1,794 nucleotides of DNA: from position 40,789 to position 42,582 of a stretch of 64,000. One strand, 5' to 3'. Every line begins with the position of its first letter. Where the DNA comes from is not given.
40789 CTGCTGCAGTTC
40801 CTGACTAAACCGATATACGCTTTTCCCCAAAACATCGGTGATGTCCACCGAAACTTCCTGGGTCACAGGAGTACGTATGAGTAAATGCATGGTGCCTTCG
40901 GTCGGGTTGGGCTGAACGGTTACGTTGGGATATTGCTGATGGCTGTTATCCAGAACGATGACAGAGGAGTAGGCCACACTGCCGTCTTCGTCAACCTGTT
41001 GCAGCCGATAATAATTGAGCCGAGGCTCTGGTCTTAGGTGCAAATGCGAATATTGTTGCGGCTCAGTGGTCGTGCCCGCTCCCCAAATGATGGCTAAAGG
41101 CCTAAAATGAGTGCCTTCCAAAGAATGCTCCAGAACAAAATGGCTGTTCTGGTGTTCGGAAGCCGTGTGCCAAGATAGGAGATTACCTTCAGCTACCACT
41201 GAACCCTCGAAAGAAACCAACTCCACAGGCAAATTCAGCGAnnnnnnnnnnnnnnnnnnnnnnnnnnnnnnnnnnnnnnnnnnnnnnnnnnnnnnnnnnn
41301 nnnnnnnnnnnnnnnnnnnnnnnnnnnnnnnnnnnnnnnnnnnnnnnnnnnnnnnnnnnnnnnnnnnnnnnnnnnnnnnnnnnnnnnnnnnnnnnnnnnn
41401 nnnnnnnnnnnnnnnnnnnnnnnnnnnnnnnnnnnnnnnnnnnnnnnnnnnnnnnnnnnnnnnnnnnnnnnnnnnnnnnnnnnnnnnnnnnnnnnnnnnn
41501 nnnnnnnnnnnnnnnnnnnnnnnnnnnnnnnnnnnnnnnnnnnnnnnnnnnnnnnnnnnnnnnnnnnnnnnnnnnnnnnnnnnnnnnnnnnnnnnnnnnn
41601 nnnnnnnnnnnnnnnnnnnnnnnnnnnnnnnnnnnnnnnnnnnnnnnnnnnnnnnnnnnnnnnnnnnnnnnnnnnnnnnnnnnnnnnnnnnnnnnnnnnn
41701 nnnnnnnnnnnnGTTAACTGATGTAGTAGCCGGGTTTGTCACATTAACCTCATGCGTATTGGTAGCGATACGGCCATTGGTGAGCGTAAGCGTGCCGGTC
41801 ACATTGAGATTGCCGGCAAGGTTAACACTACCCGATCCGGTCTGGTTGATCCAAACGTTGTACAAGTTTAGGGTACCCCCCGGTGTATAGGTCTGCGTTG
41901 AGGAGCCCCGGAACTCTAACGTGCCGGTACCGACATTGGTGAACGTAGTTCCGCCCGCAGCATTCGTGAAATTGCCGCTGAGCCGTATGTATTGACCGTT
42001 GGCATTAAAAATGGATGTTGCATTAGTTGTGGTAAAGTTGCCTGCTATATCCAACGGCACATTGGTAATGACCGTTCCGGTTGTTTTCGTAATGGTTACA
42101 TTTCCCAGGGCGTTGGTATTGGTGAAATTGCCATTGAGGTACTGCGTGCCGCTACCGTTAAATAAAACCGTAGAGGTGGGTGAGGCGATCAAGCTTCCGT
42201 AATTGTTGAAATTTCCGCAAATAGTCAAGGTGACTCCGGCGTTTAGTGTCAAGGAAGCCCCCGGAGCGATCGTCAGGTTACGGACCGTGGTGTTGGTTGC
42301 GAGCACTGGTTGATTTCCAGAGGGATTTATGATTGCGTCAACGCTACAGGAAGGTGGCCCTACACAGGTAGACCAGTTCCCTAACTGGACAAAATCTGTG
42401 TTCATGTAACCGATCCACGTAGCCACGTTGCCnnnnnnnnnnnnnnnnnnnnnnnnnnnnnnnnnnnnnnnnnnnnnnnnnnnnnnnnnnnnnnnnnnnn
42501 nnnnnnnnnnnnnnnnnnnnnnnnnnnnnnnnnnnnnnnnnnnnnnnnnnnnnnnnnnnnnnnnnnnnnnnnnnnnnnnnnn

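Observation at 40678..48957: Tandem pair of colinear giant T9SS cargo genes (1234 and 1504 aa) with a multi-domain architecture I cannot assign to a known function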

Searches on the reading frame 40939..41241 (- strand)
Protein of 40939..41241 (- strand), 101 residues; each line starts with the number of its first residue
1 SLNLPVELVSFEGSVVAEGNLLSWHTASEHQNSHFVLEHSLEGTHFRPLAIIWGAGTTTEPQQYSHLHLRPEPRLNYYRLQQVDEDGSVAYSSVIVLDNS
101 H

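Call 79: search_solved_structures(query=A7, max_evalue=10, show_alignments=1)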
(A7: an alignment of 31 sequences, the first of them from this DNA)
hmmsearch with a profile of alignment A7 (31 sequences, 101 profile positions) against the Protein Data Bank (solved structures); distinct sequences matched with E-value up to 10: 3.
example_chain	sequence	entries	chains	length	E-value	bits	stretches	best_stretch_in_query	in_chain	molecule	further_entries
5z06_A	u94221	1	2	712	0.0013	22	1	12-87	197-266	BDI_3064 protein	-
9kvu_A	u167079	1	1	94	0.44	13.9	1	57-99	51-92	bacterial immunoglobulin domain B1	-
8x8h_A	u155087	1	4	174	1.3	12.4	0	41-92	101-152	Pectate disaccharide-lyase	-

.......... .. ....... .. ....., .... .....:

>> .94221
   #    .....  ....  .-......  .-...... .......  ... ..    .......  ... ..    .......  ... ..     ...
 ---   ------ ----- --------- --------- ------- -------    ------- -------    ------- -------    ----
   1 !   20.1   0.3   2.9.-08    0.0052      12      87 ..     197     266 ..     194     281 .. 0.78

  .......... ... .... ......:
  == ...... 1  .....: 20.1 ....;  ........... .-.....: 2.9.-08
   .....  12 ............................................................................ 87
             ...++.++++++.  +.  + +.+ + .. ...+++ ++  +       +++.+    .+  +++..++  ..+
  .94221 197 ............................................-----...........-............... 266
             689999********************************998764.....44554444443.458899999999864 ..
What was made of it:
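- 40939..41241 (-): B D7 (residues 1048-1148), the '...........YYRLQQ' Fn3-like domain. The equivalent in A is 44704-45006. The profile matches residues 197-266 of PDB 5z06 (BDI_3064) at E 0.0013 (call 79).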

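Call 80: search_protein_families(library=ncbifam, alignment_id=A7, max_evalue=10)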
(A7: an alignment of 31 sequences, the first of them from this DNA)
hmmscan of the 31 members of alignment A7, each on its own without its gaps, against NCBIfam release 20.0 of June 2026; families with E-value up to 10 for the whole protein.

A. member 1, seq(101 aa): 0 families

B. families by the number of members that match (of 31 scanned): 9 families
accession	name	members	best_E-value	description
TIGR03279.1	cyano_FeS_chp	1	0.025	TIGR03279 family radical SAM protein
NF009357.0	PRK12712.1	1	0.037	flagellar rod assembly protein/muramidase FlgJ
NF006917.0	PRK09408.1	1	0.043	outer membrane protein OmpX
NF045796.1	DsrK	1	0.064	sulfate reduction electron transfer complex DsrMKJOP subunit DsrK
TIGR03481.1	HpnM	1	0.12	hopanoid biosynthesis associated membrane protein HpnM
TIGR03859.1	PQQ_PqqD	1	0.14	pyrroloquinoline quinone biosynthesis peptide chaperone PqqD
NF033818.0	blaOXA-114_like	1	0.15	OXA-114 family class D beta-lactamase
NF004559.0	PRK05899.2-5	1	0.16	transketolase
NF033947.0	PEP-cistern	1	0.22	cistern family PEP-CTERM protein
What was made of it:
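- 40939..41241 (-): No NCBIfam hit (call 80).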

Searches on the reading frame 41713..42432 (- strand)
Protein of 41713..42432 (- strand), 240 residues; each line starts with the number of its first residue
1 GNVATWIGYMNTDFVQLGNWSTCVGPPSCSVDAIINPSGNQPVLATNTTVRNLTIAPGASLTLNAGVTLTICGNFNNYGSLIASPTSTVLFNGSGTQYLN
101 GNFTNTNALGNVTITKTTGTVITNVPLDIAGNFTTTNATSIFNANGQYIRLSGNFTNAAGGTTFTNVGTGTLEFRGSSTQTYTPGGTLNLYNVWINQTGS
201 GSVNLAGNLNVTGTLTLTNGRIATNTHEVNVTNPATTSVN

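Call 42: search_solved_structures(query=A3, max_evalue=10)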
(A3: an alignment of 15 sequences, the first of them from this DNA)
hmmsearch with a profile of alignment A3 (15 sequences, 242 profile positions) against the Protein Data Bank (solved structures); distinct sequences matched with E-value up to 10: 10.
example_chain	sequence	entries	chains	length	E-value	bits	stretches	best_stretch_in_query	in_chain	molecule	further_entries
6gd5_A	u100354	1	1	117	0.16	14.6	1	199-235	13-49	Lipopolysaccharide export system protein LptA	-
7qs6_A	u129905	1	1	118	0.16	14.6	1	199-235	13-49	Lipopolysaccharide export system protein LptA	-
2enx_A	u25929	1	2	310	0.17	14.5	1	78-171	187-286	Manganese-dependent inorganic pyrophosphatase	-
8gaj_A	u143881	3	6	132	0.19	14.3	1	199-235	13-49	Lipopolysaccharide export system protein LptA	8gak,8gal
2r19_A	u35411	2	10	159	0.26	13.9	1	199-235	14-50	Protein yhbN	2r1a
7zax_A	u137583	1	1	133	0.27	13.8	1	198-236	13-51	Lipopolysaccharide export system protein LptA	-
7zed_A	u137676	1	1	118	0.28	13.8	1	199-235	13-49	Lipopolysaccharide export system protein LptA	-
8bss_A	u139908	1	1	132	0.33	13.6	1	199-235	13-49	Lipopolysaccharide export system protein LptA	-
9lx2_A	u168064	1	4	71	0.96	12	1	38-68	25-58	anti-CRISPR-associated protein Aca11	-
7clg_A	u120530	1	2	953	4.9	9.7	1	140-194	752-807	Putative helicase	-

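Call 43: search_protein_families(library=pfam, alignment_id=A3, max_evalue=10)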
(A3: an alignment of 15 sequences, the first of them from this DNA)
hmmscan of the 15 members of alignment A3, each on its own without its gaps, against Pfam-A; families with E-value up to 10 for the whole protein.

A. member 1, seq(240 aa): 1 family
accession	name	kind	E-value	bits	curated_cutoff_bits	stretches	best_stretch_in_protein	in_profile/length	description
PF17936.7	Big_6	-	3.5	8.4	27.6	1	106-144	21-59/83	Bacterial Ig domain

B. families by the number of members that match (of 15 scanned): 17 families
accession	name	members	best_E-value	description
PF10162.14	G8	2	0.028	G8 domain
PF20360.3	DUF6655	1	0.0052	Family of unknown function (DUF6655)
PF09318.15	Glyco_trans_A_1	1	0.013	Glycosyl transferase 1 domain A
PF00384.28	Molybdopterin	1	0.022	Molybdopterin oxidoreductase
PF07550.17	Shr-like_HID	1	0.05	Heme-binding protein Shr-like, Hb-interacting domain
PF06080.18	DUF938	1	0.098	Protein of unknown function (DUF938)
PF14828.11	Amnionless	1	0.1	Amnionless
PF20622.4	Big_15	1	0.11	Bacterial Ig domain (Big_16)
PF24559.1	UBA_RAD5A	1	0.11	DNA repair protein RAD5A UBA domain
PF06786.17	UPF0253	1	0.14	Uncharacterised protein family (UPF0253)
PF02422.21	Keratin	1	0.18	Keratin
PF15904.10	LIP1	1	0.2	LKB1 serine/threonine kinase interacting protein 1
PF24231.1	DUF7444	1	0.22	Family of unknown function (DUF7444)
PF17164.10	DUF5122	1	0.28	Domain of unknown function (DUF5122) beta-propeller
PF20944.2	StcE_b-sandwich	1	1.7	Metalloprotease StcE, beta-sandwich domain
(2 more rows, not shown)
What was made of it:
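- On Catalytic right-handed beta-helix enzymes (pectate lyase, GH28 or PL-like) (D5): The D5 profile found nothing significant in PDB (best E 0.16, LptA) or Pfam (G8 at E 0.028 in 2 of 15 members) (calls 42, 43).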
